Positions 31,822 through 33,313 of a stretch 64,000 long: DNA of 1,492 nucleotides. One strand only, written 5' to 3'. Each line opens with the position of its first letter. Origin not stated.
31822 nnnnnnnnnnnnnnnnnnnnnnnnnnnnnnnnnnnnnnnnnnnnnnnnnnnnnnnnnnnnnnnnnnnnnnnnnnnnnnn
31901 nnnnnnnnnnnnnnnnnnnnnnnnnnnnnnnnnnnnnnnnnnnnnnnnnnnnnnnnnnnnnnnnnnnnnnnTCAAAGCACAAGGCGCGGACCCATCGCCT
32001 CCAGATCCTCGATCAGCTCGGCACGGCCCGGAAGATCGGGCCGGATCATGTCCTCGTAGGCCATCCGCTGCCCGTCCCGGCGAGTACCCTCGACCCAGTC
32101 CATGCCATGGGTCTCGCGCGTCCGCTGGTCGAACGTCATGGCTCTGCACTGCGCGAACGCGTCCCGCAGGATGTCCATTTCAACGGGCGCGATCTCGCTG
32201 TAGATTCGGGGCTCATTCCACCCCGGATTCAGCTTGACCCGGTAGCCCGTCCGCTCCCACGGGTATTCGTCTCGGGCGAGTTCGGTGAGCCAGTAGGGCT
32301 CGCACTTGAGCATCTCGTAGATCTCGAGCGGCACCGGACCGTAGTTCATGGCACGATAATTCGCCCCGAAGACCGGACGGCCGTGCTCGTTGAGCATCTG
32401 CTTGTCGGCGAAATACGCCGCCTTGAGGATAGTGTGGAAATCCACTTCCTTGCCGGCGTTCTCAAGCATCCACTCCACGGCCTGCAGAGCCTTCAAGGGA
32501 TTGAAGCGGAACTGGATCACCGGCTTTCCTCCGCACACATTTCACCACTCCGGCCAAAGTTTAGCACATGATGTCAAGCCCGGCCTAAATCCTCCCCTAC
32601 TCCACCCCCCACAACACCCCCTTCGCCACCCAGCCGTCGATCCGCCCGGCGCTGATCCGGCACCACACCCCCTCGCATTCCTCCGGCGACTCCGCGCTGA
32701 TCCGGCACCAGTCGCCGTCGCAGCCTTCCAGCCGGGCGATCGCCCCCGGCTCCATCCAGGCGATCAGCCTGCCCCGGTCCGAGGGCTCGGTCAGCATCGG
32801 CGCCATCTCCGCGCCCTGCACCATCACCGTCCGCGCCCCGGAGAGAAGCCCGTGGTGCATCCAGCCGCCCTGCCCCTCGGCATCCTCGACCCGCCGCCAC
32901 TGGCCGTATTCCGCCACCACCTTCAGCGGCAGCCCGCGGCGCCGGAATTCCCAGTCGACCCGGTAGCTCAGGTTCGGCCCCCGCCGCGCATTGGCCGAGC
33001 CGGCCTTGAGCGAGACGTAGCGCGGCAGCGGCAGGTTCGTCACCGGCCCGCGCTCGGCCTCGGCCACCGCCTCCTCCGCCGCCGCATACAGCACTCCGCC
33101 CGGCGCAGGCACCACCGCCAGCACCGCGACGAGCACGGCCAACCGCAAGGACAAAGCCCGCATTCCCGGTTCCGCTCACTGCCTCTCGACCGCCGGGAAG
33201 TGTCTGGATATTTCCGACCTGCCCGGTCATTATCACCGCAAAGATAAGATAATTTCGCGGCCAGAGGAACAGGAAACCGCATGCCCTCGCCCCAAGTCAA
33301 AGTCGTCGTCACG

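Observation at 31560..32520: Candidate new Panacea-antitoxin / PemK-like-toxin module on a low-GC islet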

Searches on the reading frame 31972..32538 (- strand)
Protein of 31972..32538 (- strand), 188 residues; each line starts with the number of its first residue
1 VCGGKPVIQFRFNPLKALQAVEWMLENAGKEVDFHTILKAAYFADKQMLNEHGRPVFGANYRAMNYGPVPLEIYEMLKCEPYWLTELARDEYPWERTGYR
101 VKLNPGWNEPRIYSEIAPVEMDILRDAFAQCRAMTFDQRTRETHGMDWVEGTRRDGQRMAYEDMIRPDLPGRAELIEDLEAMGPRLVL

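Call 3: search_protein_families(library=pfam, proteins=[window:31972-32538:-], max_evalue=1)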
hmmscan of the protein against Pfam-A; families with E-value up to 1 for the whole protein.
window:31972-32538:- (188 aa): 1 family
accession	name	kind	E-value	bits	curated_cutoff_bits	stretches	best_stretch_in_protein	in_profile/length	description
PF13274.11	SocA_Panacea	-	2.6e-11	44.9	25.7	1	38-145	2-108/113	Antitoxin SocA-like, Panacea domain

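Call 5: search_protein_families(library=ncbifam, proteins=[window:31972-32538:-], max_evalue=10)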
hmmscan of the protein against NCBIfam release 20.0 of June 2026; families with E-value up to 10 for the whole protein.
window:31972-32538:- (188 aa): 1 family
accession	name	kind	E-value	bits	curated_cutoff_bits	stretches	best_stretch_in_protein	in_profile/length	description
NF047745.1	SocA_antitoxin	equivalog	2.6e-05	24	190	1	33-78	22-67/176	type VI toxin-antitoxin system SocA family antitoxin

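Call 6: search_protein_families(library=padloc, proteins=[window:31972-32538:-], max_evalue=10)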
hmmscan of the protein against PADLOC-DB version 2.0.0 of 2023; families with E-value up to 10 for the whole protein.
window:31972-32538:- (188 aa): 0 families

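Call 7: search_protein_families(library=phrogs, proteins=[window:31972-32538:-], max_evalue=10)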
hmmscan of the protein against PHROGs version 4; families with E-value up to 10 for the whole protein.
window:31972-32538:- (188 aa): 2 families
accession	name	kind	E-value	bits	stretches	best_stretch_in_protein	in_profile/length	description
phrog_1281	-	unknown function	8.3e-12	46.2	1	10-166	3-148/195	-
phrog_10390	-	unknown function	0.0014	19.1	1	16-78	150-211/299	-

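Call 70: search_solved_structures(query=A4, max_evalue=1)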
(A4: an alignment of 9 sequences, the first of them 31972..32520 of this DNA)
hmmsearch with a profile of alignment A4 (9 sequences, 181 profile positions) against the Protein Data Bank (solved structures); distinct sequences matched with E-value up to 1: 4.
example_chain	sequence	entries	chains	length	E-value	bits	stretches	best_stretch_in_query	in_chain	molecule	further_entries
2hjq_A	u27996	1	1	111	0.18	14.8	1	48-110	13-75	Hypothetical protein yqbF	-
5vgz_C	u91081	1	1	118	0.32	14.1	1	74-122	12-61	26S proteasome regulatory subunit 8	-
3f5r_A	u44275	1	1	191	0.72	12.9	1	74-145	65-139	FACT complex subunit POB3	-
7upn_C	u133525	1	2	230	0.77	12.8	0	70-141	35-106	Virion infectivity factor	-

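Call 74: predict_structure(protein=window:31972-32520:-)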
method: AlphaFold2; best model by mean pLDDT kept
length: 182 residues; sequences in the alignment: 1
mean_pLDDT: 37.9   pTM: 0.23
mean pLDDT of the five models: 37.9, 37.5, 36.5, 35.9, 35.3
residues with pLDDT >= 90: 0; 70-90: 2; 50-70: 20; < 50: 160
segments of 3 or more residues with pLDDT < 50: 1-153, 176-182
pLDDT, mean of each block of 10 residues (from residue 1): 29 43 40 42 36 31 33 33 31 28 28 34 36 35 36 52 65 51 29
secondary structure, 60 per line:
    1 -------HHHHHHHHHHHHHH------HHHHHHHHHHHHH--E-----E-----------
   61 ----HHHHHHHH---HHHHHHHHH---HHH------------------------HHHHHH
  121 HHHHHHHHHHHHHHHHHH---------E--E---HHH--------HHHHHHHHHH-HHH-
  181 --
elements in order: H8-21 H28-40 H65-72 H76-84 H115-138 H166-175

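Call 75: search_dna_similar(query=window:31972-32520:-, collection=plasmids, mode=protein, max_evalue=0.001, max_rows=40)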
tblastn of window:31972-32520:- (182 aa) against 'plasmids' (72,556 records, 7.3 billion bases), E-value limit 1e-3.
Records with a match: 4; places in all: 4; records where one place covers at least 80% of the query: 4.
Best place of each record, by identity: <60% 4.
By first word of the organism name: Sinorhizobium 3; Candidatus 1.
By predicted mobility (MOB-suite, as given by PLSDB): non-mobilizable 4.
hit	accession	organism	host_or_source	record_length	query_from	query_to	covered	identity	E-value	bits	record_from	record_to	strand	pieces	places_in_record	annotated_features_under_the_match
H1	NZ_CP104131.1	Sinorhizobium sp. K101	Phaseolus vulgaris,cell ...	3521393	1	159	87%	29.0%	3e-7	56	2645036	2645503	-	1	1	none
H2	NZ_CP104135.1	Sinorhizobium sp. C101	Phaseolus vulgaris,cell ...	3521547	1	159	87%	29.0%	3e-7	56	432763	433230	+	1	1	none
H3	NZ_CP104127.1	Sinorhizobium sp. M103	Phaseolus vulgaris,cell ...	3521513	1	159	87%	27.5%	1e-7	57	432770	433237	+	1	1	none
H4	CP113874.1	Candidatus Megaera polyxenophila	Euplotes woodruffi,mixed host and ...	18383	2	148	81%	26.8%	3e-8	59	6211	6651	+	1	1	Putative SocA family antitoxin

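Call 76: get_annotated_region(hit=H2, flank=2000)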
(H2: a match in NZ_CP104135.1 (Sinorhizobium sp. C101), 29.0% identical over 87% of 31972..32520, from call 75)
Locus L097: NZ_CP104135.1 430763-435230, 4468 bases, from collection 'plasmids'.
description: Sinorhizobium sp. C101 plasmid pC101a, complete sequence
organism: Sinorhizobium sp. C101 (NCBI taxid 2976819)
taxonomy: Bacteria; Pseudomonadota; Alphaproteobacteria; Hyphomicrobiales; Rhizobiaceae; Sinorhizobium; Sinorhizobium sp. C101
host: -; source: Phaseolus vulgaris,cell culture,Phaseolus vulgaris nodule,nodule from plant grown in inoculum free soil; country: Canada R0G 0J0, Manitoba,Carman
typing (MOB-suite, as given by PLSDB): non-mobilizable
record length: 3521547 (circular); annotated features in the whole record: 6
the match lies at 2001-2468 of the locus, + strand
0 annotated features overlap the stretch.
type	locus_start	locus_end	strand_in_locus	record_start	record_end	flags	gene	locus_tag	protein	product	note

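Call 77: get_annotated_region(hit=H4, flank=2000)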
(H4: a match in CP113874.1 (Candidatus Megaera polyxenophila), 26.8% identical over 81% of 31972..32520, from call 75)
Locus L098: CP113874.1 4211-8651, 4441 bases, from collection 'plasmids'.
description: Candidatus Megaera polyxenophila strain NDG2 plasmid unnamed7, complete sequence
organism: Candidatus Megaera polyxenophila (NCBI taxid 988779)
taxonomy: Bacteria; Pseudomonadota; Alphaproteobacteria; Rickettsiales; Rickettsiaceae; Candidatus Megaera; Candidatus Megaera polyxenophila
host: -; source: Euplotes woodruffi,mixed host and symbiont culture; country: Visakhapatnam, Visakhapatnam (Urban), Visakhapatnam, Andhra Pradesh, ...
typing (MOB-suite, as given by PLSDB): non-mobilizable
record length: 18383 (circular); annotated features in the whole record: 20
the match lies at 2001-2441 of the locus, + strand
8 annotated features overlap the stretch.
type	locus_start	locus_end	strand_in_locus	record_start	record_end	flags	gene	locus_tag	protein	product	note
CDS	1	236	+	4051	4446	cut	-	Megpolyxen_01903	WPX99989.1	hypothetical protein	-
CDS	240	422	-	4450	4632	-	-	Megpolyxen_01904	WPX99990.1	AntA phage antirepressor N-terminal domain protein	-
CDS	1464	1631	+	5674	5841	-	-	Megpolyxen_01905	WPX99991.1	hypothetical protein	-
CDS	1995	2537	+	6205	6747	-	-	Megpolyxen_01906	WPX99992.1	Putative SocA family antitoxin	-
CDS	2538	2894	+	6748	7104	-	-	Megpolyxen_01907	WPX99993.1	hypothetical protein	-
CDS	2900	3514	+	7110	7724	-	-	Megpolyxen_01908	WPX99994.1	hypothetical protein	-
CDS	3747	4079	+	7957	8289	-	-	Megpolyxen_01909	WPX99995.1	hypothetical protein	-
CDS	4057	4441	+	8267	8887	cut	-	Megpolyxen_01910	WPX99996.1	hypothetical protein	-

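Call 80: search_protein_families(library=ncbifam, proteins=[L098:2538-2894:+, L098:1995-2537:+], max_evalue=10)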
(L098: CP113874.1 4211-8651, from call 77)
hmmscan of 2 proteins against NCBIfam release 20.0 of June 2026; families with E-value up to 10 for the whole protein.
L098:2538-2894:+ (118 aa): 0 families

L098:1995-2537:+ (180 aa): 0 families

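Call 87: list_cluster_members(proteins=[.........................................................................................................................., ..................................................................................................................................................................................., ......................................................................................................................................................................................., L098:2538-2894:+, L098:1995-2537:+])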
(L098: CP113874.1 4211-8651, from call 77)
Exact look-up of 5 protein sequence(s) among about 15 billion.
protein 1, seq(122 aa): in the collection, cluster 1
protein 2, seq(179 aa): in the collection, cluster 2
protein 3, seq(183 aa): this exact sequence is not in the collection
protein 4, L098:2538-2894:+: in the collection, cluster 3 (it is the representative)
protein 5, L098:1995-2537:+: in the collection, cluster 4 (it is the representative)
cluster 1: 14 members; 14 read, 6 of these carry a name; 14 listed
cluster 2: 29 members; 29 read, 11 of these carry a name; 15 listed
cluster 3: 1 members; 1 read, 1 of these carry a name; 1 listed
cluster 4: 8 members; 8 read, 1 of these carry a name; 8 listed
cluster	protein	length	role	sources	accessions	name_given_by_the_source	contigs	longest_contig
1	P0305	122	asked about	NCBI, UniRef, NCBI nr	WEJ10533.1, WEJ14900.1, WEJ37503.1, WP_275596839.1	hypothetical protein [Sinorhizobium prairiense] | hypothetical protein n=1 Tax=unclassified Sinorhizobium TaxID=2613772 RepID=UPI0023D7FA2C | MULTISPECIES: hypothetical protein [unclassified Sinorhizobium]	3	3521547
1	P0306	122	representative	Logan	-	-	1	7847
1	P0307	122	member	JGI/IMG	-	hypothetical protein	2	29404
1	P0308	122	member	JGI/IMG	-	hypothetical protein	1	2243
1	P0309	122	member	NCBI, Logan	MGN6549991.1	MAG: hypothetical protein ACTHJ3_08890 [Pararhizobium sp.]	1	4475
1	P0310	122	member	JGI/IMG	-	hypothetical protein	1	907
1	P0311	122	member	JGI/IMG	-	hypothetical protein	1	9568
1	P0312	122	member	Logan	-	-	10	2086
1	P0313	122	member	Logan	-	-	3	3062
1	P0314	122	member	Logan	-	-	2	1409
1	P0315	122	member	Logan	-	-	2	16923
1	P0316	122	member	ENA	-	-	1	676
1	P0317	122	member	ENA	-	-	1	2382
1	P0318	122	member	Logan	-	-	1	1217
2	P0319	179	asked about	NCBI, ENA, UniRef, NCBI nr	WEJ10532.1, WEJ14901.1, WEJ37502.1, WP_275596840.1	Panacea domain-containing protein [Sinorhizobium prairiense] | Panacea domain-containing protein n=1 Tax=unclassified Sinorhizobium TaxID=2613772 ... | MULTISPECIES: Panacea domain-containing protein [unclassified Sinorhizobium]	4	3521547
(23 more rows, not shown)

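Call 89: search_dna_similar(query=P0305, collection=plasmids, mode=protein, max_evalue=0.01, max_rows=30)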
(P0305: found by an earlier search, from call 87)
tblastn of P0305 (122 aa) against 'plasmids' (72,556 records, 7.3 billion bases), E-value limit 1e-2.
Records with a match: 3; places in all: 3; records where one place covers at least 80% of the query: 3.
Best place of each record, by identity: >=99% 3.
By first word of the organism name: Sinorhizobium 3.
By predicted mobility (MOB-suite, as given by PLSDB): non-mobilizable 3.
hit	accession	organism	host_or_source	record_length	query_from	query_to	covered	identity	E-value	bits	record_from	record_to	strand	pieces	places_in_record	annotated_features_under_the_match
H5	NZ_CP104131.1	Sinorhizobium sp. K101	Phaseolus vulgaris,cell ...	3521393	1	122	100%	99.2%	3e-76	251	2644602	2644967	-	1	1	none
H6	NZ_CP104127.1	Sinorhizobium sp. M103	Phaseolus vulgaris,cell ...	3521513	1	122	100%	99.2%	3e-76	251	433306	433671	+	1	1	none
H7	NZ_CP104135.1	Sinorhizobium sp. C101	Phaseolus vulgaris,cell ...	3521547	1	122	100%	99.2%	3e-76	251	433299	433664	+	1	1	none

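Call 110: search_dna_similar(query=P0319, collection=plasmids, mode=protein, max_evalue=0.01, max_rows=40)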
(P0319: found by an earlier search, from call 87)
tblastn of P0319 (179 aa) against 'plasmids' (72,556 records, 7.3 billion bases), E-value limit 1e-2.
Records with a match: 12; places in all: 13; records where one place covers at least 80% of the query: 5.
Best place of each record, by identity: >=99% 3; <60% 9.
By first word of the organism name: Sinorhizobium 3; Bacteroides 2; Phaeobacter 2; Parabacteroides 1; Phocaeicola 1; Candidatus 1; Segatella 1; Acinetobacter 1.
By predicted mobility (MOB-suite, as given by PLSDB): non-mobilizable 12.
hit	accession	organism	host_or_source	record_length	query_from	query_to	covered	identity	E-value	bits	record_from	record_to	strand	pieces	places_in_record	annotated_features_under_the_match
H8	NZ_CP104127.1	Sinorhizobium sp. M103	Phaseolus vulgaris,cell ...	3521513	1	179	100%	100.0%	9e-107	341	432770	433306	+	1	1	none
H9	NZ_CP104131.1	Sinorhizobium sp. K101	Phaseolus vulgaris,cell ...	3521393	1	179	100%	100.0%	1e-106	341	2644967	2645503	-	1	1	none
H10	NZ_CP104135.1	Sinorhizobium sp. C101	Phaseolus vulgaris,cell ...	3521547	1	179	100%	100.0%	1e-106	341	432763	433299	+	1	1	none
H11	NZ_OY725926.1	Bacteroides finegoldii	-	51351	17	172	87%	33.3%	1e-10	66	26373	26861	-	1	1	Panacea domain-containing protein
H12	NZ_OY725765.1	Parabacteroides distasonis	-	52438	24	144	68%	36.8%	6e-6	52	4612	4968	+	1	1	Panacea domain-containing protein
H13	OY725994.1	Phocaeicola massiliensis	-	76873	24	144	68%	36.8%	6e-6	52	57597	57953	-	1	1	record has no annotation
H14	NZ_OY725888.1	Bacteroides finegoldii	-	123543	24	144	68%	36.8%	6e-6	52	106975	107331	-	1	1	Panacea domain-containing protein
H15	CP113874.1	Candidatus Megaera polyxenophila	Euplotes woodruffi,mixed host and ...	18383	2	157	87%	26.0%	2e-8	60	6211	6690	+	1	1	Putative SocA family antitoxin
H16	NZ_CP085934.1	Segatella copri DSM 18205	-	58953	15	144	73%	30.2%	2e-6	54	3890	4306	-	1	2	Panacea domain-containing protein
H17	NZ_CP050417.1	Acinetobacter baumannii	Homo sapiens,Pus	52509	4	72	39%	31.4%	6e-4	47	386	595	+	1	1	Panacea domain-containing protein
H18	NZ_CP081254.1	Phaeobacter inhibens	-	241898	6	74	39%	29.6%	3e-3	45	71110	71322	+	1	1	Panacea domain-containing protein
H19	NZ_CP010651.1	Phaeobacter inhibens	cell culture,zooplankton aquaculture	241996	6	74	39%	29.6%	3e-3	45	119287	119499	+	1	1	Panacea domain-containing protein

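Call 111: get_annotated_region(hit=H11, flank=1500)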
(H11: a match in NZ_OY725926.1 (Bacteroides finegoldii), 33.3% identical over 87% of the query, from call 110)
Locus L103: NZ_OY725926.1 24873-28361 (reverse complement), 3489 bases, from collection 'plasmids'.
description: Bacteroides finegoldii strain Bacteroides finegoldii TSDC17.2-1.1 plasmid 24, complete sequence
organism: Bacteroides finegoldii (NCBI taxid 338188)
taxonomy: Bacteria; Bacteroidota; Bacteroidia; Bacteroidales; Bacteroidaceae; Bacteroides; Bacteroides finegoldii
host: -; source: -; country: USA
typing (MOB-suite, as given by PLSDB): non-mobilizable
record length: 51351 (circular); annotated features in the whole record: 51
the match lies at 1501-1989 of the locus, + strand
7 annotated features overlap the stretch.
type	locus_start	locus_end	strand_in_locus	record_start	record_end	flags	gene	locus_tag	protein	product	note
CDS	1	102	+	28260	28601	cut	-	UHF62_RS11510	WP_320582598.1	hypothetical protein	-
CDS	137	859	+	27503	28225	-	-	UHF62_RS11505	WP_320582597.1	Rha family transcriptional regulator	-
CDS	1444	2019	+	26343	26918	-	-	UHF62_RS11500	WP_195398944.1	Panacea domain-containing protein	-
CDS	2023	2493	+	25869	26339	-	-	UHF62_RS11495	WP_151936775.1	hypothetical protein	-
CDS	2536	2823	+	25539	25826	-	-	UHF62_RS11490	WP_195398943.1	hypothetical protein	-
CDS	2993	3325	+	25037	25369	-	-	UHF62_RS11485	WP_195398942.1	hypothetical protein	-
CDS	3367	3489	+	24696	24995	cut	-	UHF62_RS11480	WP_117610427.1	helix-turn-helix domain-containing protein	-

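Call 112: get_annotated_region(hit=H12, flank=1500)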
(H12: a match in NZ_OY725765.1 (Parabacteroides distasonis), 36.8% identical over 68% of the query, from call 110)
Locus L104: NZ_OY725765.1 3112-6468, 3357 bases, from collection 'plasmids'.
description: Parabacteroides distasonis strain Parabacteroides distasonis TSDC17.2-1.1 plasmid 20, complete sequence
organism: Parabacteroides distasonis (NCBI taxid 823)
taxonomy: Bacteria; Bacteroidota; Bacteroidia; Bacteroidales; Tannerellaceae; Parabacteroides; Parabacteroides distasonis
host: -; source: -; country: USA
typing (MOB-suite, as given by PLSDB): non-mobilizable
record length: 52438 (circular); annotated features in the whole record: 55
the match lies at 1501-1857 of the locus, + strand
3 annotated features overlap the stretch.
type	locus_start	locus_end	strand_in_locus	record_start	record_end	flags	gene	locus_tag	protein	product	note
CDS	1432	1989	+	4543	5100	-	-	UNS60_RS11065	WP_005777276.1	Panacea domain-containing protein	-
CDS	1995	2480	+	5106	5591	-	-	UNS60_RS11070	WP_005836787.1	hypothetical protein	-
CDS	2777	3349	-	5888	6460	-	-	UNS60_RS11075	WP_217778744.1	hypothetical protein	-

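Call 113: get_annotated_region(hit=H18, flank=1500)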
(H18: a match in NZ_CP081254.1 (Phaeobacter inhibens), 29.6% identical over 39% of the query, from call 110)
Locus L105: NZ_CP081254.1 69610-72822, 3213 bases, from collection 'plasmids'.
description: Phaeobacter inhibens strain M635 plasmid unnamed2, complete sequence
organism: Phaeobacter inhibens (NCBI taxid 221822)
taxonomy: Bacteria; Pseudomonadota; Alphaproteobacteria; Rhodobacterales; Roseobacteraceae; Phaeobacter; Phaeobacter inhibens
host: -; source: -; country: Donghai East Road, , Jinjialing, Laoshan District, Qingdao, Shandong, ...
typing (MOB-suite, as given by PLSDB): non-mobilizable; replicon rep_cluster_377
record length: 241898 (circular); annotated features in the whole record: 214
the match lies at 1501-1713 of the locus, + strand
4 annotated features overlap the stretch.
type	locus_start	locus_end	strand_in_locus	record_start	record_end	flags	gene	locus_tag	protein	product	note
CDS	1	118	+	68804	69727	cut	-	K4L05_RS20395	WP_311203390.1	calcium-binding protein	-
CDS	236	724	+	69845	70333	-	-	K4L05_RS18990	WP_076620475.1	DUF995 domain-containing protein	-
CDS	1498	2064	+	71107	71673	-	-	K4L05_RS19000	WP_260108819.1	Panacea domain-containing protein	-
CDS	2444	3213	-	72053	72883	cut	-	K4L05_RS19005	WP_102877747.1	abortive infection family protein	-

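Call 114: get_annotated_region(hit=H16, flank=1500)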
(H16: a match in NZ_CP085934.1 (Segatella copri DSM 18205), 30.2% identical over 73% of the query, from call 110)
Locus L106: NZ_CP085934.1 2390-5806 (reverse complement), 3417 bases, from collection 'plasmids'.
description: Segatella copri DSM 18205 strain FDAARGOS_1573 plasmid unnamed2, complete sequence
organism: Segatella copri DSM 18205 (NCBI taxid 537011)
taxonomy: Bacteria; Bacteroidota; Bacteroidia; Bacteroidales; Prevotellaceae; Segatella; Segatella copri; Segatella copri DSM 18205
host: -; source: -; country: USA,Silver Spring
typing (MOB-suite, as given by PLSDB): non-mobilizable
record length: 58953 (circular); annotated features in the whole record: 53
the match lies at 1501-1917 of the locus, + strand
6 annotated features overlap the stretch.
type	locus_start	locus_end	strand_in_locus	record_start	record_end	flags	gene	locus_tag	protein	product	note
CDS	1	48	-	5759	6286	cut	-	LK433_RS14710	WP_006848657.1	HU family DNA-binding protein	-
CDS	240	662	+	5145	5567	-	-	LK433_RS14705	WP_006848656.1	hypothetical protein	-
CDS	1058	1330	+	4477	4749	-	-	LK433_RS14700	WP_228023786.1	transcription-repair coupling factor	-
CDS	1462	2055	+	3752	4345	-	-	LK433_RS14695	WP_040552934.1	Panacea domain-containing protein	-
CDS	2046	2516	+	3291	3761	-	-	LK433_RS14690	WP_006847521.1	hypothetical protein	-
CDS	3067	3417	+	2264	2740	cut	-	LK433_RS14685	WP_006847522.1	hypothetical protein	-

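Call 117: search_protein_families(library=pfam, proteins=[L104:1995-2480:+, L103:2023-2493:+, L106:2046-2516:+], max_evalue=1)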
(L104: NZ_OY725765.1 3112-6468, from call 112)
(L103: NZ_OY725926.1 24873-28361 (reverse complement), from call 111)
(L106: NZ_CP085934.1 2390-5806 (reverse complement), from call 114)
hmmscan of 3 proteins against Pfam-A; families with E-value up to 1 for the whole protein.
L104:1995-2480:+ (161 aa): 1 family
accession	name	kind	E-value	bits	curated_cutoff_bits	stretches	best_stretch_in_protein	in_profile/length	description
PF23315.1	PEX6_4th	-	0.18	12.4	27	1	25-51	42-68/140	PEX6 fourth domain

L103:2023-2493:+ (156 aa): 0 families

L106:2046-2516:+ (156 aa): 0 families

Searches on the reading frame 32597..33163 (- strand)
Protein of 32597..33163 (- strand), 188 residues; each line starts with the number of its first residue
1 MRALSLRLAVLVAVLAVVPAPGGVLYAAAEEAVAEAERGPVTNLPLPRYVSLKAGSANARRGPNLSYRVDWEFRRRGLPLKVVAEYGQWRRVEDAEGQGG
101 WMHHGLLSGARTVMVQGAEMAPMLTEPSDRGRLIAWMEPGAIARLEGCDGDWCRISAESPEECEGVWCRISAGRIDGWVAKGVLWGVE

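Call 3: search_protein_families(library=pfam, proteins=[window:32597-33163:-], max_evalue=1)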
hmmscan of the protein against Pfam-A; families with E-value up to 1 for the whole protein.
window:32597-33163:- (188 aa): 4 families
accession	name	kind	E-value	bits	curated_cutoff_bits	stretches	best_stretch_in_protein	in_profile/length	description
PF06347.19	SH3_4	-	3.6e-29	100.7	24.1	3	54-109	2-56/56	Bacterial SH3 domain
PF08239.17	SH3_3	-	1e-09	38.8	27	2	125-182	7-51/54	Bacterial SH3 domain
PF08194.17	DIM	-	0.076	13.7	20.8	1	1-24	1-26/36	DIM protein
PF20328.3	DUF6623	-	0.15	12.4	27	0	81-119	22-57/149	Family of unknown function (DUF6623)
